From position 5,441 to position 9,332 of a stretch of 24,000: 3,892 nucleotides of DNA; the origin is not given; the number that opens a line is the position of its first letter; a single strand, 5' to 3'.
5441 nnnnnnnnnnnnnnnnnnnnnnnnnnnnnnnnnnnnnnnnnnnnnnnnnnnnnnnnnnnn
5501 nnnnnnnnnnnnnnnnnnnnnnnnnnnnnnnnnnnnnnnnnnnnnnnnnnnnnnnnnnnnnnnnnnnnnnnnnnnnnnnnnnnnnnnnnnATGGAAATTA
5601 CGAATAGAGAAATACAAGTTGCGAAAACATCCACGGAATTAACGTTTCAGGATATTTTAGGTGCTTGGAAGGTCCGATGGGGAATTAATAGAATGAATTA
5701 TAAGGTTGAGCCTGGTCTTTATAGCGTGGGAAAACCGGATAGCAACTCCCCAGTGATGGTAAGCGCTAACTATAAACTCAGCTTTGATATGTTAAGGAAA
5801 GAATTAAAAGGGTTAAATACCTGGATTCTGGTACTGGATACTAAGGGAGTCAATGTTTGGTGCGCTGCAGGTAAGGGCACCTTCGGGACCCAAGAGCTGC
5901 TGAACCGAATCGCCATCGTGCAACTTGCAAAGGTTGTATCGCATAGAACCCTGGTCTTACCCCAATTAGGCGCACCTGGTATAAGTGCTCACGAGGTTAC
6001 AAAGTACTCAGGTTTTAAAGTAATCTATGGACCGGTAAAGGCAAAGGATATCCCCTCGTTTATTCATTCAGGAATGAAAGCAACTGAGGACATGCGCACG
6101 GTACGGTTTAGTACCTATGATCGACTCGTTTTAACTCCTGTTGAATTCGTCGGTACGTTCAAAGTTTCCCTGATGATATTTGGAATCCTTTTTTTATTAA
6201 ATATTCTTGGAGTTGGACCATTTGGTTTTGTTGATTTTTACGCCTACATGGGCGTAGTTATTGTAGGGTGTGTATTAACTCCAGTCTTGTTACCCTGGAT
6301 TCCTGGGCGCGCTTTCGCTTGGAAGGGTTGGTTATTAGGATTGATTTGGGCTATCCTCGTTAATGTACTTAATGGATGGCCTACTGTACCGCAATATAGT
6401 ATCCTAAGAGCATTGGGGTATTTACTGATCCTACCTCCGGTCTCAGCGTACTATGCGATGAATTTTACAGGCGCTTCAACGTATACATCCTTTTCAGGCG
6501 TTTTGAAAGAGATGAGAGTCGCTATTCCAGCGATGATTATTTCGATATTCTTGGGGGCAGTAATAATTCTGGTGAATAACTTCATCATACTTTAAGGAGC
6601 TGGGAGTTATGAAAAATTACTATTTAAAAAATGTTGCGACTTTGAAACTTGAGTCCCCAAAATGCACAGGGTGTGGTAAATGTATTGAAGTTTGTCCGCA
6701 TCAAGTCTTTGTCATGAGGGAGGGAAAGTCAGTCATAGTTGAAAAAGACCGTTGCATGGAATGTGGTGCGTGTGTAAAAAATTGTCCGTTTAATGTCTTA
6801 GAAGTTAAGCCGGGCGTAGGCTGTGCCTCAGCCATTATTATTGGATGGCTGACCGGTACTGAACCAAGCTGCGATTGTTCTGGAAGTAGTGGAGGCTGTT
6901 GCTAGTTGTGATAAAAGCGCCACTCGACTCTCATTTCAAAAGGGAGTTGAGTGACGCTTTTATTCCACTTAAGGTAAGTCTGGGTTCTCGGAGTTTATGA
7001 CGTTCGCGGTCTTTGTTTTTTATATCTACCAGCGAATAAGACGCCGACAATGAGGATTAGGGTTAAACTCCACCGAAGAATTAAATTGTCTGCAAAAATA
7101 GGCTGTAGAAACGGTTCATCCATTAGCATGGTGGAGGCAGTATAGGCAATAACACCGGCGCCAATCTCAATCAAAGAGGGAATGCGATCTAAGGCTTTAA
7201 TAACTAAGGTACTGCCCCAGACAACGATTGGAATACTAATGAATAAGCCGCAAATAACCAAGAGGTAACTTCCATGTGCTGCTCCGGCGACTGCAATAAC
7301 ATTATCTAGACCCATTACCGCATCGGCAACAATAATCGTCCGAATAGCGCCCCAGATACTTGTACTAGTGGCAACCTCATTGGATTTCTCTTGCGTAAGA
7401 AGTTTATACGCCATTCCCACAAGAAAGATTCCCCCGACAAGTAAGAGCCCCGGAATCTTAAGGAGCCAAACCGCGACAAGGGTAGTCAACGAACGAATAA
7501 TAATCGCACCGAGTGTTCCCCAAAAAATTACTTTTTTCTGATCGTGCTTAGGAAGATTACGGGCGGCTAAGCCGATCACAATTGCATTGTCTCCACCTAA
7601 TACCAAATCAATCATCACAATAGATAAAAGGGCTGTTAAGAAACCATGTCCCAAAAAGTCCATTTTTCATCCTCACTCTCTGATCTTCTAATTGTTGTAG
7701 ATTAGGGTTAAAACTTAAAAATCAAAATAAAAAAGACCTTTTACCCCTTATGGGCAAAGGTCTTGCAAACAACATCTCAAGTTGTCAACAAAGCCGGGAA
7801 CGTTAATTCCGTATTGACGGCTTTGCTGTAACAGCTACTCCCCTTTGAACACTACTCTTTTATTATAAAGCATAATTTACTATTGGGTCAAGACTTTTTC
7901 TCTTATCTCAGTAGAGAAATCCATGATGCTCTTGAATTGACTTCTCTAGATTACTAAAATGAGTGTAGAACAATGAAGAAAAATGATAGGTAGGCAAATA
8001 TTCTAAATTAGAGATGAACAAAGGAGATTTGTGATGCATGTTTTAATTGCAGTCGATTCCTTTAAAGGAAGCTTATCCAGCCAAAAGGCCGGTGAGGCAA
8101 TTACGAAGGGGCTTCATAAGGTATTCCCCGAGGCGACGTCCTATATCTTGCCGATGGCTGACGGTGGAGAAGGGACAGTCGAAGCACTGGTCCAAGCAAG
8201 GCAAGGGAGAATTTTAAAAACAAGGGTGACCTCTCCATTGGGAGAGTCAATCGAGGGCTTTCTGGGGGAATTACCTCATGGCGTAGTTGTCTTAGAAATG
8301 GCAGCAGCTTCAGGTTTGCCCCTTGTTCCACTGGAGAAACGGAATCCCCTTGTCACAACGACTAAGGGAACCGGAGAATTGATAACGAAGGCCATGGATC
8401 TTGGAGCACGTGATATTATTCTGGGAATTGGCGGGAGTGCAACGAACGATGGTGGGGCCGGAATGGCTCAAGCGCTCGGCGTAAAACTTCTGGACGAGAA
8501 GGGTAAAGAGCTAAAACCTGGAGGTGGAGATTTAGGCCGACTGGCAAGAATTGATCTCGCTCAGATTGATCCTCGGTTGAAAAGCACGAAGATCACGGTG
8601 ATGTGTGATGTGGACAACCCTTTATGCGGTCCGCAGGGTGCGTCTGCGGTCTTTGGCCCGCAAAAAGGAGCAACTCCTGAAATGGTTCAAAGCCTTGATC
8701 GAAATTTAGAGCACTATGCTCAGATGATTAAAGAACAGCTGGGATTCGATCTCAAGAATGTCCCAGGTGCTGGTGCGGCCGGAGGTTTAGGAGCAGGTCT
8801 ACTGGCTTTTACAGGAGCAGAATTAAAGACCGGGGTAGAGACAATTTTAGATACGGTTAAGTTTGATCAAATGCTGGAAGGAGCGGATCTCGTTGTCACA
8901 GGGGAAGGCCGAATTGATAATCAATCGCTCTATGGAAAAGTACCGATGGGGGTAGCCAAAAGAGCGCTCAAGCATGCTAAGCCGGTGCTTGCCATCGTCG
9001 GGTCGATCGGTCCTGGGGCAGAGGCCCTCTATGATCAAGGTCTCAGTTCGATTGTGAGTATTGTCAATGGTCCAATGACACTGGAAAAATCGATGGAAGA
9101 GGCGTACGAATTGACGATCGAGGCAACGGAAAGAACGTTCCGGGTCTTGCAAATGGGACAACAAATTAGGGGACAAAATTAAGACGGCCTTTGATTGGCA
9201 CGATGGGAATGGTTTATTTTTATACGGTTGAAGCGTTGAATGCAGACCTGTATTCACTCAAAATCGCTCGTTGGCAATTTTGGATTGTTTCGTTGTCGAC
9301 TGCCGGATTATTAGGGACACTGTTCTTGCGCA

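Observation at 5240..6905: Complete arsR-hgcA-hgcB mercury-methylation locus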

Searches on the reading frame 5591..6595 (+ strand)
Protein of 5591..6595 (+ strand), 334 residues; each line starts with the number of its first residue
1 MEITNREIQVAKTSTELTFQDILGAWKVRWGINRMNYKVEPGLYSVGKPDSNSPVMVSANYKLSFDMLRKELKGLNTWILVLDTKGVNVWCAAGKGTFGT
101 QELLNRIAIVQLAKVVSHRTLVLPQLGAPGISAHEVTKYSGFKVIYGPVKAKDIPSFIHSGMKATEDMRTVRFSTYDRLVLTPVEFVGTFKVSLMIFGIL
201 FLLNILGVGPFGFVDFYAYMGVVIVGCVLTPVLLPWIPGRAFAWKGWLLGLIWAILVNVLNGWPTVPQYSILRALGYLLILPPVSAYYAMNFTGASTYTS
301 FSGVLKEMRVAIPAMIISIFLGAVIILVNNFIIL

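Call 3: search_protein_families(library=ncbifam, proteins=[window:5591-6595:+], max_evalue=0.01)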
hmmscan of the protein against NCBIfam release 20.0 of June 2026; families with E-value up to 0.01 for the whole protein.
window:5591-6595:+ (334 aa): 3 families
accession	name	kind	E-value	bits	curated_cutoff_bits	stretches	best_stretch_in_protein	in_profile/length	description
NF040863.1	HgcA_corrinoid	equivalog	8.3e-154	511.6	275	1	10-332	1-325/325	mercury methylation corrinoid protein HgcA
NF043039.1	HgcAB_like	equivalog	2.9e-58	198.1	285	1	35-261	12-234/350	HgcAB-like fusion protein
NF003195.0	PRK04165.1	equivalog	4.6e-21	75.2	306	1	37-161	322-446/450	acetyl-CoA decarbonylase/synthase complex subunit gamma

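Call 4: search_protein_families(library=pfam, proteins=[window:5591-6595:+], max_evalue=0.01)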
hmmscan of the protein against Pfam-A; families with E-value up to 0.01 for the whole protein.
window:5591-6595:+ (334 aa): 1 family
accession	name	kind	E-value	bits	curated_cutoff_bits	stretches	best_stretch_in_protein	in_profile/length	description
PF03599.22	CdhD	-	6.3e-13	48.7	24.8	1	36-156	265-385/387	CO dehydrogenase/acetyl-CoA synthase delta subunit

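Call 11: find_related_loci(query=window:5591-6595:+, collection=genome_contigs, flank=6000)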
Query window:5591-6595:+ (334 aa) in genome_contigs; peptide patterns used: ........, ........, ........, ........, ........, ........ (x = any residue, [..] = any of these).
264 stretches matched a pattern; 227 encode a relative of the query (tblastn E <= 1e-3); the best 80 are kept; 80 distinct loci.
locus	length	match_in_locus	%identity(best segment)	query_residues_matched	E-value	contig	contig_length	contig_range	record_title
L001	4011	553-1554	82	1-334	0e+0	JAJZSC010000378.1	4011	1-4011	MAG: Bacillota bacterium isolate SKS3.bin19 NODE_38248_length_4011_cov_1.222966, whole genome shotgun sequence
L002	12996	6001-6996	81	1-332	0e+0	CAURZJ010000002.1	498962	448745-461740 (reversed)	MAG TPA_asm: uncultured Peptococcaceae bacterium isolate ERR9969148_bin.12_MetaWRAP_v1.3_MAG genome assembly, contig: ER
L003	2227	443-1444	78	1-334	0e+0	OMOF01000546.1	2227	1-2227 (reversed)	Desulfosporosinus sp. SbF1 strain Peat soil MAG SbF1 genome assembly, contig: SBF1_Contig_590, whole genome shotgun sequ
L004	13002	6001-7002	82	1-334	0e+0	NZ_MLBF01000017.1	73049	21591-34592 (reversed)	Desulfosporosinus metallidurans strain OL contig00017, whole genome shotgun sequence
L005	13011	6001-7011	77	1-334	0e+0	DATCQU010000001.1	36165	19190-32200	MAG TPA_asm: Desulfosporosinus sp. isolate SMAG_U7261 k141_66659, whole genome shotgun sequence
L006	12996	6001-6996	77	1-332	0e+0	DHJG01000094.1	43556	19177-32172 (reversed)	MAG TPA_asm: Desulfosporosinus sp. UBA4726 UBA4726_contig_73, whole genome shotgun sequence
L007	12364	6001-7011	77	1-334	1e-179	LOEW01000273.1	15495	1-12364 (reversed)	MAG: Desulfosporosinus sp. BRH_c37 BRHa_1006583, whole genome shotgun sequence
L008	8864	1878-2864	77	4-332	5e-179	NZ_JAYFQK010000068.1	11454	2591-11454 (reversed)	MAG: Desulfitobacterium sp. isolate CA_182 c_CA_000000054278, whole genome shotgun sequence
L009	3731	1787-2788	81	1-334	0e+0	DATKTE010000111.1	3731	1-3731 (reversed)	MAG TPA_asm: Alphaproteobacteria bacterium isolate SMAG_U14073 k141_200403, whole genome shotgun sequence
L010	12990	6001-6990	77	3-332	3e-178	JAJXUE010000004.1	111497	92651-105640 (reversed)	MAG: Bacillota bacterium isolate BP4.bin80 NODE_113_length_111497_cov_1.866921, whole genome shotgun sequence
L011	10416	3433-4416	77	5-332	5e-178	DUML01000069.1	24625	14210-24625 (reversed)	MAG TPA_asm: Peptococcaceae bacterium isolate AS04akNAM_59 45597_AS04, whole genome shotgun sequence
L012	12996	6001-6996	79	1-332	5e-178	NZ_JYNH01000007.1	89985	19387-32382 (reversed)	Desulfosporosinus sp. I2 contig00007, whole genome shotgun sequence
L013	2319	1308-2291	76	5-332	0e+0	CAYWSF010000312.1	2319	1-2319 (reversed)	MAG TPA_asm: uncultured Desulfosporosinus sp. isolate SRP192927_co5_228 genome assembly, contig: NODE_126827_length_2319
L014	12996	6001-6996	78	1-332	2e-176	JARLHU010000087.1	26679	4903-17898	MAG: Desulfosporosinus sp. isolate MAG_BO167 MetaBAT2_Bin_167_sub_Oxic_k141_757434, whole genome shotgun sequence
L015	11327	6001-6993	79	1-331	6e-176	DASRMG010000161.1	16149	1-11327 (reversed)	MAG TPA_asm: Desulfosporosinus sp. isolate SMAG_U10209 k141_116343, whole genome shotgun sequence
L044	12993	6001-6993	67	2-332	4e-155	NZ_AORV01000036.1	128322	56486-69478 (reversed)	Ruminiclostridium cellobioparum subsp. termitidis CT1112 Ct_contig00039, whole genome shotgun sequence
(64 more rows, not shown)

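Call 20: find_encoding_contigs(protein=window:5591-6595:+, flank=3000, max_places=4)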
Protein window:5591-6595:+ (334 aa): 3 contigs read that carry it; 1 place shown.
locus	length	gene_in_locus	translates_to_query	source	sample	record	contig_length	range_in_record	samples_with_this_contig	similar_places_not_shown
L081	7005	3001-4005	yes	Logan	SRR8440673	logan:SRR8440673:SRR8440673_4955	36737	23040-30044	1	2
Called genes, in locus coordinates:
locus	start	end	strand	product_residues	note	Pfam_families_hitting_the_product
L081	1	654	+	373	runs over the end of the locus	PF03773:ArsP_1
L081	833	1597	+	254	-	PF00376:MerR, PF13411:MerR_1, PF09278:MerR-DNA-bind (weak), PF07739:TipAS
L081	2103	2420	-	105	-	PF22263:DUF6951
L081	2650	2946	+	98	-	PF12840:HTH_20 (weak), PF01022:HTH_5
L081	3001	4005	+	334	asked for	PF03599:CdhD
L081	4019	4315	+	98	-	PF13237:Fer4_10, PF14697:Fer4_21, PF00037:Fer4 (weak), PF12837:Fer4_6 (weak), PF12838:Fer4_7, PF13187:Fer4_9, PF12797:Fer4_2 (weak), PF00037:Fer4 (weak), +8 more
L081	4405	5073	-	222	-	PF03741:TerC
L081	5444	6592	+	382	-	PF02595:Gly_kinase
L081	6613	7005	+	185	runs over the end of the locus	PF00115:COX1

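Call 35: search_solved_structures(query=window:5591-6595:+, max_evalue=0.001, show_alignments=1)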
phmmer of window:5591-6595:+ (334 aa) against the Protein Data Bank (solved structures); distinct sequences matched with E-value up to 0.001: 4.
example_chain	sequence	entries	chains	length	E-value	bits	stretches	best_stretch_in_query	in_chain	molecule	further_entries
2h9a_A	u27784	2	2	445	3.3e-10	43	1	38-159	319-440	Carbon monoxide dehydrogenase corrinoid/iron-sulfur protein, gamma subunit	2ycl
4c1n_A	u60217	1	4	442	3.8e-10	42.8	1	38-159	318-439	CARBON MONOXIDE DEHYDROGENASE CORRINOID/IRON-SULFUR PROTEIN, GAMMA SUBUNIT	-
4djd_C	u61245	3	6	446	2e-08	37.2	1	34-161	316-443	Corrinoid/iron-sulfur protein large subunit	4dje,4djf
9fzy_F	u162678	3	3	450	4e-05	26.3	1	38-126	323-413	Corrinoid iron-sulfur protein large subunit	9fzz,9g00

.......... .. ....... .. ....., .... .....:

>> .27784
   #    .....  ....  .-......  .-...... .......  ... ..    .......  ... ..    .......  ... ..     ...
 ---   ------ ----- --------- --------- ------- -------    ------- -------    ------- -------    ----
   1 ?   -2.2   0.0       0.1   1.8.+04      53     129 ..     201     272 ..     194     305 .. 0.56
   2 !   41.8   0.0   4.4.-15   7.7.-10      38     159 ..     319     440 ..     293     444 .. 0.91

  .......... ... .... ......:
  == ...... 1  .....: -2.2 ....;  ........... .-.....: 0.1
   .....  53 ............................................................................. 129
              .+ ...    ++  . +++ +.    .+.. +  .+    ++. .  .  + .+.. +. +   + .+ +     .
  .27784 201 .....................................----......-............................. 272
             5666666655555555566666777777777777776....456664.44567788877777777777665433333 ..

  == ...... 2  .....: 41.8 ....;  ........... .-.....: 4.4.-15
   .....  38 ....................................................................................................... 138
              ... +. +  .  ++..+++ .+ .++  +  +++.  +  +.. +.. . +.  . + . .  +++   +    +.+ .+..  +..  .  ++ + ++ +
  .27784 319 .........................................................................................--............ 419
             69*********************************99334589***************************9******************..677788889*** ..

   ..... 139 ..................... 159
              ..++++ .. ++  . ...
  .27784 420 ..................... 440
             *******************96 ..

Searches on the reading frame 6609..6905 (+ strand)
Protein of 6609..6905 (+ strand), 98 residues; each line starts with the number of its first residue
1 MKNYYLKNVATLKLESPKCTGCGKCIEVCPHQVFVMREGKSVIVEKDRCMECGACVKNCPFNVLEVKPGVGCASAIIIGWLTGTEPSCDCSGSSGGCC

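Call 3: search_protein_families(library=ncbifam, proteins=[window:6609-6905:+], max_evalue=0.01)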
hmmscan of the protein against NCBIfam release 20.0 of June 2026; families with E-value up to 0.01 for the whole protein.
window:6609-6905:+ (98 aa): 103 families (the best 25 are shown)
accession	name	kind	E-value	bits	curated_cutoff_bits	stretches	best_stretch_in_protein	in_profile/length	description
NF040864.1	HgcB_ferredoxin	equivalog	5.9e-39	131.8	99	1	5-98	2-93/93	mercury methylation ferredoxin HgcB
NF043039.1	HgcAB_like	equivalog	7e-16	58.7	285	1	8-64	291-349/350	HgcAB-like fusion protein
NF005503.0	PRK07118.1-2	equivalog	3.4e-12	46.2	252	2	19-68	140-188/292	RnfABCDGE type electron transport complex subunit B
NF038196.1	ferrodoxin_EFR1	subfamily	5.2e-11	43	75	1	12-67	180-232/242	EFR1 family ferrodoxin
TIGR01944.1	rnfB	subfamily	1.4e-09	37.8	68.7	1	14-68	110-164/190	RnfABCDGE type electron transport complex subunit B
TIGR02700.1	flavo_MJ0208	hypoth_equivalog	1.8e-09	37.2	251.35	1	13-64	144-194/234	dihydromethanopterin reductase (acceptor)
TIGR03294.1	FrhG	equivalog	2.5e-09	37.2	245.5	1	16-63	173-219/228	coenzyme F420 hydrogenase subunit gamma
TIGR02179.1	PorD_KorD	subfamily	3.4e-09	36.7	60.05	1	15-66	23-74/78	2-oxoacid:acceptor oxidoreductase, delta subunit, pyruvate/2-ketoisovalerate family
NF042909.1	FMH_DH_FwdF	exception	3.7e-09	36.1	375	1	11-67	251-314/336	tungsten-dependent formylmethanofuran dehydrogenase subunit FwdF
NF045874.1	Vhu_polyferre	exception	3.8e-09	35.8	600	1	7-90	186-269/381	F420-non-reducing hydrogenase associated-polyferredoxin VhuB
TIGR04041.1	activase_YjjW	hypoth_equivalog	3.9e-09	36.3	250.2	1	18-61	42-84/276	YjjW family glycine radical enzyme activase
NF006221.0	PRK08348.1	subfamily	4.7e-09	36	124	1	12-67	39-95/136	NADH-plastoquinone oxidoreductase subunit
NF005506.0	PRK07118.1-5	equivalog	5.7e-09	35.8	388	2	16-35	169-263/279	Fe-S cluster domain-containing protein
NF005504.0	PRK07118.1-3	equivalog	7.3e-09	35.4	437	2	19-70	142-194/293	Fe-S cluster domain-containing protein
NF058577.1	FdxA_fam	equivalog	1.5e-08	34.7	65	1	18-62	8-51/52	4Fe-4S ferredoxin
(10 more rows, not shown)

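Call 4: search_protein_families(library=pfam, proteins=[window:6609-6905:+], max_evalue=0.01)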
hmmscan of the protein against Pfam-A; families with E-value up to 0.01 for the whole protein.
window:6609-6905:+ (98 aa): 17 families
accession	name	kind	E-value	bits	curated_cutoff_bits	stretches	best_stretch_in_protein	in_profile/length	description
PF00037.32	Fer4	-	2.6e-13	49.6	21.1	2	42-64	1-23/24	4Fe-4S binding domain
PF12838.12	Fer4_7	-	3.2e-12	47.1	27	1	18-63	1-52/52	4Fe-4S dicluster domain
PF12837.12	Fer4_6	-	4.2e-12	45.8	25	2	18-34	8-24/24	4Fe-4S binding domain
PF12797.12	Fer4_2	-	5.1e-12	45.4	24.5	2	42-61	3-22/22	4Fe-4S binding domain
PF13187.11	Fer4_9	-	2.9e-11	43.6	27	1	18-62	1-50/52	4Fe-4S dicluster domain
PF13237.11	Fer4_10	-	8.8e-10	38.8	25.5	1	14-60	4-53/53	4Fe-4S dicluster domain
PF13484.11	Fer4_16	-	4.9e-09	37.3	30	2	18-37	1-20/66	4Fe-4S double cluster binding domain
PF12800.12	Fer4_4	-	7.1e-09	35.7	24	2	47-61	2-16/17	4Fe-4S binding domain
PF14697.11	Fer4_21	-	2.4e-08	34.4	35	1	16-64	5-57/59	4Fe-4S dicluster domain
PF25160.1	LdpA_Fe-S-bd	-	3e-08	33.7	27.6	2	15-34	24-43/49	LdpA Fe-S cluster-binding domain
PF13183.11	Fer4_8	-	1.1e-07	32.8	27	2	47-61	3-17/68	4Fe-4S dicluster domain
PF13534.11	Fer4_17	-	3e-06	28.1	22.2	0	48-62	1-15/61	4Fe-4S dicluster domain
PF12798.12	Fer4_3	-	7.9e-06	26.8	27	2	19-32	1-14/15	4Fe-4S binding domain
PF17179.9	Fer4_22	-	9e-06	26.9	27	1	12-32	74-94/95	4Fe-4S dicluster domain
PF13370.11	Fer4_13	-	2e-05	25.6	24.5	1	18-41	5-27/58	4Fe-4S single cluster domain of Ferredoxin I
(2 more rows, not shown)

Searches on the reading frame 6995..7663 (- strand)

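Call 3: search_protein_families(library=ncbifam, proteins=[window:6995-7663:-], max_evalue=0.01)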
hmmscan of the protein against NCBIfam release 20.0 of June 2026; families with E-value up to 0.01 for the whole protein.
window:6995-7663:- (222 aa): 3 families
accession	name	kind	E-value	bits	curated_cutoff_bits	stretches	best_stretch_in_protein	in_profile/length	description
TIGR03717.1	R_switched_YjbE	subfamily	1.9e-63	213.4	134.8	1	11-182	1-175/176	YjbE family putative metal transport protein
TIGR03716.1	R_switched_YkoY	subfamily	1.8e-22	80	138.5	1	12-206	2-206/220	integral membrane protein, YkoY family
TIGR03718.1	R_switched_Alx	subfamily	3.3e-10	39.9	246.4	1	17-177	71-228/303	TerC/Alx family metal homeostasis membrane protein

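Call 4: search_protein_families(library=pfam, proteins=[window:6995-7663:-], max_evalue=0.01)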
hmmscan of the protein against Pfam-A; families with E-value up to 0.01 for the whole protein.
window:6995-7663:- (222 aa): 1 family
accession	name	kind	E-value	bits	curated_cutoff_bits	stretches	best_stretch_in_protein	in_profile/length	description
PF03741.22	TerC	-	7.5e-46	156.5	27.8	1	14-182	2-177/178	Integral membrane protein TerC family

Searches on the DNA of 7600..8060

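Call 50: search_rna_families(source=window, start=7600, end=8060, threshold=evalue, max_evalue=1)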
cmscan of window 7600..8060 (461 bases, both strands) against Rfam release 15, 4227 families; matches with E-value up to 1: 4.
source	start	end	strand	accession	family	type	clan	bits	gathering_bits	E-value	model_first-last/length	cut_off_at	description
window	7653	7742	-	RF04134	MIR7504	Gene; miRNA;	-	25.8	83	0.024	1-124/124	no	MIR7504 microRNA precursor family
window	7711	7855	-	RF00080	Manganese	Cis-reg; riboswitch;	-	25.1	45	4.5e-05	1-177/177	no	Manganese Mn2+ riboswitch aptamer (yybP-ykoY)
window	7708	7763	+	RF01822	RsaJ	Gene; sRNA;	-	14.2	100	0.51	228-287/287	no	RNA Staph. aureus A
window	7863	7923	-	RF02209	WT1-AS_7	Gene; lncRNA;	-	13.4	50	0.2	233-294/294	no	WT1 antisense RNA conserved region 7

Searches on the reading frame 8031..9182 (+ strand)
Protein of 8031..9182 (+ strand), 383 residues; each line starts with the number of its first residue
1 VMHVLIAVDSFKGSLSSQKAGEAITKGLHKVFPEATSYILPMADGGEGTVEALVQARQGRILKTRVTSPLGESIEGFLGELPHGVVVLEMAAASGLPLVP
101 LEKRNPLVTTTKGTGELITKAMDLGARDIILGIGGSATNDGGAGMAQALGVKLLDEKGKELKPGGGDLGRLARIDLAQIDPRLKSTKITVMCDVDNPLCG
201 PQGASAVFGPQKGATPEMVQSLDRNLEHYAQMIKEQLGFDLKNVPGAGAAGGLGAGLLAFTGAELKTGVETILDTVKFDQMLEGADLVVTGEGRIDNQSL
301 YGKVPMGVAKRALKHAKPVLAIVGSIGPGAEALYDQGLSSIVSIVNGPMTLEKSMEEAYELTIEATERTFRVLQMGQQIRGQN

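Call 21: search_protein_families(library=ncbifam, proteins=[window:8031-9182:+], max_evalue=0.00001)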
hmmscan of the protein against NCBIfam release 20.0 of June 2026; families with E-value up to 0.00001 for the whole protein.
window:8031-9182:+ (383 aa): 3 families
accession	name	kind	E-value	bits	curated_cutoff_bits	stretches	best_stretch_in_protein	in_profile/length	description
TIGR00045.1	TIGR00045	subfamily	7.5e-147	489.2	168.45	1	4-375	2-374/375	glycerate kinase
NF007668.0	PRK10342.1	equivalog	2.3e-127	425.3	686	1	2-378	1-378/381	glycerate 2-kinase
NF007401.0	PRK09932.1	equivalog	2.4e-121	405.5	625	1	2-380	1-380/381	glycerate 3-kinase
